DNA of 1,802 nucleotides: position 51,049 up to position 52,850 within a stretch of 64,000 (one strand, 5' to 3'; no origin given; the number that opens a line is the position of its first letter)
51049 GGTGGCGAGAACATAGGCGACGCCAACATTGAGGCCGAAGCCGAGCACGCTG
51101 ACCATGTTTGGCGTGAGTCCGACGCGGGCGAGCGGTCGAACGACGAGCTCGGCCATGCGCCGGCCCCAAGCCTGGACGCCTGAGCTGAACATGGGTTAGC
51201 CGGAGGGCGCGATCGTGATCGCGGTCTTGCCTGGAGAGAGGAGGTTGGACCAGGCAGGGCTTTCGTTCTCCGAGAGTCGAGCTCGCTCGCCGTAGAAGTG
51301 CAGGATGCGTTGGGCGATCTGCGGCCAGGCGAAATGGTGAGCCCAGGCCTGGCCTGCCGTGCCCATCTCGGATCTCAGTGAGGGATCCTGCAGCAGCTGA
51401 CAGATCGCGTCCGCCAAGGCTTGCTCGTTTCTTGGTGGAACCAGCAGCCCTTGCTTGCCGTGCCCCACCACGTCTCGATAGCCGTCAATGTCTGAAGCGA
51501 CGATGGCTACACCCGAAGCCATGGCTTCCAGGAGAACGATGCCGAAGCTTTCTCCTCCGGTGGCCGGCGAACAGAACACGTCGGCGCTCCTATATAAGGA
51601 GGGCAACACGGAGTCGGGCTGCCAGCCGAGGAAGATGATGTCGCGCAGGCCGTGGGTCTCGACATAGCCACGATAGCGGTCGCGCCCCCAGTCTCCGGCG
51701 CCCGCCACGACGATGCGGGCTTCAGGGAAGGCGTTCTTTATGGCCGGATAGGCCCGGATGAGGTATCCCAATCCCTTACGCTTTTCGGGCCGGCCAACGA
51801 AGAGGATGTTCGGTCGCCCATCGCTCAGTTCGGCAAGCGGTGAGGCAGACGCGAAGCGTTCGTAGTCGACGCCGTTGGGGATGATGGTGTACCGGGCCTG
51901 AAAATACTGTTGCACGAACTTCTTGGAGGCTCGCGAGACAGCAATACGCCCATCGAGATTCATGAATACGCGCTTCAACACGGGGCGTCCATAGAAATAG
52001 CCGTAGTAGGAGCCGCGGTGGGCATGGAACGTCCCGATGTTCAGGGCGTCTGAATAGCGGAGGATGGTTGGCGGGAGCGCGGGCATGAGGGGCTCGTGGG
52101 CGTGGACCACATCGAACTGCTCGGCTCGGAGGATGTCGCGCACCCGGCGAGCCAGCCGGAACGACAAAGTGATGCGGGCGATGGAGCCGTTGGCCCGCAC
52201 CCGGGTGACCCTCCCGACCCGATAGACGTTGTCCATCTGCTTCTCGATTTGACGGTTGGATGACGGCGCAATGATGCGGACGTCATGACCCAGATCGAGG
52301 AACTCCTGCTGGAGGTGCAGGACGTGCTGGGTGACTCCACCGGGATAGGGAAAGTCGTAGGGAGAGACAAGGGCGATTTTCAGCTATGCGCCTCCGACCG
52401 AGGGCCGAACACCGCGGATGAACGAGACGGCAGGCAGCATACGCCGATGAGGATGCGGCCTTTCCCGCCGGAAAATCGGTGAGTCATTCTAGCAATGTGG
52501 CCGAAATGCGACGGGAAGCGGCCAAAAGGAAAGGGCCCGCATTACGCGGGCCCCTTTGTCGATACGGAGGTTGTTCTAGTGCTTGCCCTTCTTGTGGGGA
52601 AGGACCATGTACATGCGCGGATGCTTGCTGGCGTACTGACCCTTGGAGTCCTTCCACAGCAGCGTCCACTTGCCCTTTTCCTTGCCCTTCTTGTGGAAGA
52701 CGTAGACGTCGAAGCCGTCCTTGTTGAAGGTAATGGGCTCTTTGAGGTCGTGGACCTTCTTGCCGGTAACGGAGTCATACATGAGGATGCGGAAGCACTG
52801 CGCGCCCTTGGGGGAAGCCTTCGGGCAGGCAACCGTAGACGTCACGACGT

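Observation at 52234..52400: PimA-like GT4: conserved N-terminus lies upstream of the first ATG and requires a non-canonical (CTG or ATC) start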

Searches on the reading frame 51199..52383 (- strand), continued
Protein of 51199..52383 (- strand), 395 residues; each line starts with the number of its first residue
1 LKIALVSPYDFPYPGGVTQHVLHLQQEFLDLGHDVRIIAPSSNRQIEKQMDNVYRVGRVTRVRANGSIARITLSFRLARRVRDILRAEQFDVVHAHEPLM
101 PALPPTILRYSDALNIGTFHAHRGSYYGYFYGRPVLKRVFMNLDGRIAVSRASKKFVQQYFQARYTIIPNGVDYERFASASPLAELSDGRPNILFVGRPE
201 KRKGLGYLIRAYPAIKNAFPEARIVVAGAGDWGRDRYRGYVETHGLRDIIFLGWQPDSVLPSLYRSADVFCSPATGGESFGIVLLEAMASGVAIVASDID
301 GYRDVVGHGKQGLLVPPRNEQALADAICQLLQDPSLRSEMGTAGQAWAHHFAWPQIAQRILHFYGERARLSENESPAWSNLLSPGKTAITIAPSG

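Call 25: find_encoding_contigs(protein=P0015, flank=1500, max_places=1)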
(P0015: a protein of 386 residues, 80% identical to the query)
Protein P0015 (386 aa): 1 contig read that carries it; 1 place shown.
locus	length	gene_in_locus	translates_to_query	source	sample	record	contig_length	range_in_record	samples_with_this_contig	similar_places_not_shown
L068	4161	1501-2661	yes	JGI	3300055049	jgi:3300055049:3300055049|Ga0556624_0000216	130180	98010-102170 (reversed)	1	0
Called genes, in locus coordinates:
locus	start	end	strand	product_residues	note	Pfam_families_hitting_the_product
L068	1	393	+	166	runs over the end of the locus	PF13411:MerR_1, PF00376:MerR, PF09278:MerR-DNA-bind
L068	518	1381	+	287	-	PF03279:Lip_A_acyltrans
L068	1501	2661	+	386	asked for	PF13439:Glyco_transf_4, PF13579:Glyco_trans_4_4, PF20706:GT4-conflict, PF00534:Glycos_transf_1, PF13692:Glyco_trans_1_4, PF13524:Glyco_trans_1_2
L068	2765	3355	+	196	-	PF01066:CDP-OH_P_transf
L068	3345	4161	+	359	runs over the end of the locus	PF17396:DUF1611_N, PF07755:DUF1611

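Call 26: find_encoding_contigs(protein=P0016, flank=1500, max_places=1)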
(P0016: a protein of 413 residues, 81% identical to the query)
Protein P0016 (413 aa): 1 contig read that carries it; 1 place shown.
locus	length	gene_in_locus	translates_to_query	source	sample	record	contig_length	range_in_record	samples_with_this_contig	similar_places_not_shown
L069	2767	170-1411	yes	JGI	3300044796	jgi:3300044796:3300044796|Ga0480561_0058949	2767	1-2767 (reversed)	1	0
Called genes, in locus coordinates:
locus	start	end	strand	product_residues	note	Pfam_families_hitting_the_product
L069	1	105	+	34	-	?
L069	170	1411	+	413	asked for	PF13439:Glyco_transf_4, PF13579:Glyco_trans_4_4, PF20706:GT4-conflict, PF00534:Glycos_transf_1, PF13692:Glyco_trans_1_4, PF13524:Glyco_trans_1_2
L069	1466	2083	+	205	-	PF01066:CDP-OH_P_transf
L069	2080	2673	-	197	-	PF13487:HD_5, PF01966:HD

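Call 27: find_encoding_contigs(protein=P0019, flank=1500, max_places=1)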
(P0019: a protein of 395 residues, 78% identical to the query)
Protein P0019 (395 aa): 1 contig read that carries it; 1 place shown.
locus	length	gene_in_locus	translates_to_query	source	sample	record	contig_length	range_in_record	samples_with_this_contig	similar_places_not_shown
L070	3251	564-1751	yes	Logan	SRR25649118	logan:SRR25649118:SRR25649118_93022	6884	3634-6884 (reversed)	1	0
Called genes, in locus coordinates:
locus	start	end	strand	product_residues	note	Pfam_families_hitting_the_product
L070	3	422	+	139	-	?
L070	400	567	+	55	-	-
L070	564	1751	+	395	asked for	PF13477:Glyco_trans_4_2 (weak), PF13439:Glyco_transf_4, PF13579:Glyco_trans_4_4, PF20706:GT4-conflict, PF00534:Glycos_transf_1, PF13692:Glyco_trans_1_4, PF13524:Glyco_trans_1_2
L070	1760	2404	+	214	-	PF01066:CDP-OH_P_transf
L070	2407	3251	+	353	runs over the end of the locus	PF17396:DUF1611_N, PF07755:DUF1611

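Call 28: find_encoding_contigs(protein=P0020, flank=1500, max_places=1)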
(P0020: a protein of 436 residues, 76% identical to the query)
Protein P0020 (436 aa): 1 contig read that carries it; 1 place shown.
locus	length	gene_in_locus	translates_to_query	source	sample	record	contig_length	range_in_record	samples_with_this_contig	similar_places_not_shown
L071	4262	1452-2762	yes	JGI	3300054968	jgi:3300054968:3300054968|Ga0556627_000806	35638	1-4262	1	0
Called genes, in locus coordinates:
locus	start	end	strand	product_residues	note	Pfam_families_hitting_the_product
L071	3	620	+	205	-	?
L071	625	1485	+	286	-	PF03279:Lip_A_acyltrans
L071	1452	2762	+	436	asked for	PF13439:Glyco_transf_4, PF13579:Glyco_trans_4_4, PF20706:GT4-conflict, PF00534:Glycos_transf_1, PF13692:Glyco_trans_1_4, PF13524:Glyco_trans_1_2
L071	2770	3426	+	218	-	PF01066:CDP-OH_P_transf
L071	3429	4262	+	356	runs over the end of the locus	PF17396:DUF1611_N, PF07755:DUF1611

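Call 40: search_solved_structures(query=window:51199-52383:-, max_evalue=1e-10, show_alignments=2)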
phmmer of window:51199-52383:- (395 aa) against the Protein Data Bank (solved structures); distinct sequences matched with E-value up to 1e-10: 27.
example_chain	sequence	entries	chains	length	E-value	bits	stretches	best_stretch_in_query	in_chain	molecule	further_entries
4n9w_A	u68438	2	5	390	4.6e-63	216.9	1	2-364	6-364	GDP-mannose-dependent alpha-(1-2)-phosphatidylinositol mannosyltransferase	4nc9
2gej_A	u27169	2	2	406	5.3e-63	216.7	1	2-364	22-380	PHOSPHATIDYLINOSITOL MANNOSYLTRANSFERASE (PimA)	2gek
3c4q_A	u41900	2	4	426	6.2e-22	81.5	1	193-367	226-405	Predicted glycosyltransferases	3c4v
3c48_A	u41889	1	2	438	7.1e-22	81.3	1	193-367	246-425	Predicted glycosyltransferases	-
6kih_A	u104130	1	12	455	2.3e-21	79.6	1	137-366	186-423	Tll1590 protein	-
3okc_A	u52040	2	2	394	5.5e-19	71.8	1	79-364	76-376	GDP-mannose-dependent alpha-(1-6)-phosphatidylinositol monomannoside mannosyltransferase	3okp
3oka_A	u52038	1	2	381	7.3e-19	71.4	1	79-363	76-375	GDP-mannose-dependent alpha-(1-6)-phosphatidylinositol monomannoside mannosyltransferase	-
6tvp_A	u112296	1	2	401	3.5e-17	65.9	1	164-365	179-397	Alpha-maltose-1-phosphate synthase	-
5i45_A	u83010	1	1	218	4e-14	55.8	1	189-344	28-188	Glycosyl transferases group 1 family protein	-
3fro_A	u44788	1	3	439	8e-14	54.8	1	191-364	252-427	GlgA glycogen synthase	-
2bis_A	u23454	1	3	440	8.1e-14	54.8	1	191-364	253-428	GLGA GLYCOGEN SYNTHASE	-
8dvz_A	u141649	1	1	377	9.2e-14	54.6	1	164-365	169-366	N, N'-diacetylbacillosaminyl-diphospho-undecaprenol alpha-1,3-N-acetylgalactosaminyltransf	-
3l01_A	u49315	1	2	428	1.1e-13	54.4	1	191-364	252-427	GlgA glycogen synthase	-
2jjm_A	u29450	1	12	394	4.4e-13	52.4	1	11-346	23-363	GLYCOSYL TRANSFERASE, GROUP 1 FAMILY PROTEIN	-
3mbo_A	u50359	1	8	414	5.3e-13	52.1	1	12-346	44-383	Glycosyltransferase, group 1 family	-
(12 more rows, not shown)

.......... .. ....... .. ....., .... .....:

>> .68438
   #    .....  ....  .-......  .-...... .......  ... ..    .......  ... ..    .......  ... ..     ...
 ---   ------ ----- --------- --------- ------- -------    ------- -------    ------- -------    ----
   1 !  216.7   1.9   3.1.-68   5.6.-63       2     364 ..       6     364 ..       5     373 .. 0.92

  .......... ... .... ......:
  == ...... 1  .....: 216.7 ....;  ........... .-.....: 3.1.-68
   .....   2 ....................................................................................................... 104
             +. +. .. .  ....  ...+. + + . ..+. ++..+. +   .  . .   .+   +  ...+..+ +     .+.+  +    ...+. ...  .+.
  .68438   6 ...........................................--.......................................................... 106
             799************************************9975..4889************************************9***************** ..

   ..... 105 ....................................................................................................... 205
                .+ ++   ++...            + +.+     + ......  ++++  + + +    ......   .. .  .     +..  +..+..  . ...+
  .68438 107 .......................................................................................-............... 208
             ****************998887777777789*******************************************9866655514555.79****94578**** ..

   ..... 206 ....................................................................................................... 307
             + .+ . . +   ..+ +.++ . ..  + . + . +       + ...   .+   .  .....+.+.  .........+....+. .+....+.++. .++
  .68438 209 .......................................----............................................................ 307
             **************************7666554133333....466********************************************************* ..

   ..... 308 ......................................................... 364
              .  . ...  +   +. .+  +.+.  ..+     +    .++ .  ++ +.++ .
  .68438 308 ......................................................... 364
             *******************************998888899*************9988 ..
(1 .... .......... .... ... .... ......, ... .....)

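Call 49: list_cluster_members(proteins=[P0001, P0011, P0009])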
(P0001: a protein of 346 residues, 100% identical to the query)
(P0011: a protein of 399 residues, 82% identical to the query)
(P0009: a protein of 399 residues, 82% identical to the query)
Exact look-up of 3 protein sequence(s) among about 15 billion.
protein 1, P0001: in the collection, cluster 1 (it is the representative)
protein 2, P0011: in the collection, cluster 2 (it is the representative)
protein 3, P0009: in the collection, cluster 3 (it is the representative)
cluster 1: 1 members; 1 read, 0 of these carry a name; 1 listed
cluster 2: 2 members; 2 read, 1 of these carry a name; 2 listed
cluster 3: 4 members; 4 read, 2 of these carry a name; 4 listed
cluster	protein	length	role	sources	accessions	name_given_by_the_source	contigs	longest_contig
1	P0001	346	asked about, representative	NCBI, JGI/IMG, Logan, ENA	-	-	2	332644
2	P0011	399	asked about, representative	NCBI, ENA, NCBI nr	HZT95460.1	MAG TPA: glycosyltransferase family 4 protein [Chloroflexota bacterium] | glycosyltransferase family 4 protein [Chloroflexota bacterium]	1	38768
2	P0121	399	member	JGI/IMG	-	-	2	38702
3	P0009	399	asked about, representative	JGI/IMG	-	phosphatidylinositol alpha-mannosyltransferase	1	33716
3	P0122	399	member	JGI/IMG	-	phosphatidyl-myo-inositol alpha-mannosyltransferase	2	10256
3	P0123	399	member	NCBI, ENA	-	-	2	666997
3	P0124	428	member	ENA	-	-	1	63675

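Call 56: find_encoding_contigs(protein=P0005, flank=1500, max_places=1)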
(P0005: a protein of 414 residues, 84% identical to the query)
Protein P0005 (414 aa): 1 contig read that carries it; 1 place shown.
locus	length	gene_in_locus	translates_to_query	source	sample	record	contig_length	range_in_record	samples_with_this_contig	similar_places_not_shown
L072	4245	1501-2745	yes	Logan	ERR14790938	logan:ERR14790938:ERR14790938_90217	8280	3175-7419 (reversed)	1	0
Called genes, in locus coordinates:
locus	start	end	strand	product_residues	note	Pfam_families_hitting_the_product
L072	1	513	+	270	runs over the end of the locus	PF03279:Lip_A_acyltrans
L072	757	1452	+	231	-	PF03279:Lip_A_acyltrans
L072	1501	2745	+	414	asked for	PF13439:Glyco_transf_4, PF13579:Glyco_trans_4_4, PF20706:GT4-conflict, PF00534:Glycos_transf_1, PF13692:Glyco_trans_1_4, PF13524:Glyco_trans_1_2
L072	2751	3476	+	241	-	PF01066:CDP-OH_P_transf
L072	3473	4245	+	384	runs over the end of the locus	PF17396:DUF1611_N, PF07755:DUF1611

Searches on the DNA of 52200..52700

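Call 35: search_rna_families(source=window, start=52200, end=52700, threshold=evalue, max_evalue=1)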
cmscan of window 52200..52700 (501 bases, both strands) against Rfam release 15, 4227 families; matches with E-value up to 1: 3.
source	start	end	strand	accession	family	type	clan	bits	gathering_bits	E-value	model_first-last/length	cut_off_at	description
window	52522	52557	-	RF00489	ctRNA_p42d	Gene; antisense;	-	20.5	50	0.074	1-46/46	no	ctRNA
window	52523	52603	-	RF02353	BjrC68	Gene; sRNA;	-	19.7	39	0.011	1-82/82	no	Bradyrhizobiaceae sRNA BjrC68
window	52497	52564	+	RF02063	STnc350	Gene; sRNA;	-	18.7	60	0.67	1-68/68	no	Salmonella enterica sRNA STnc350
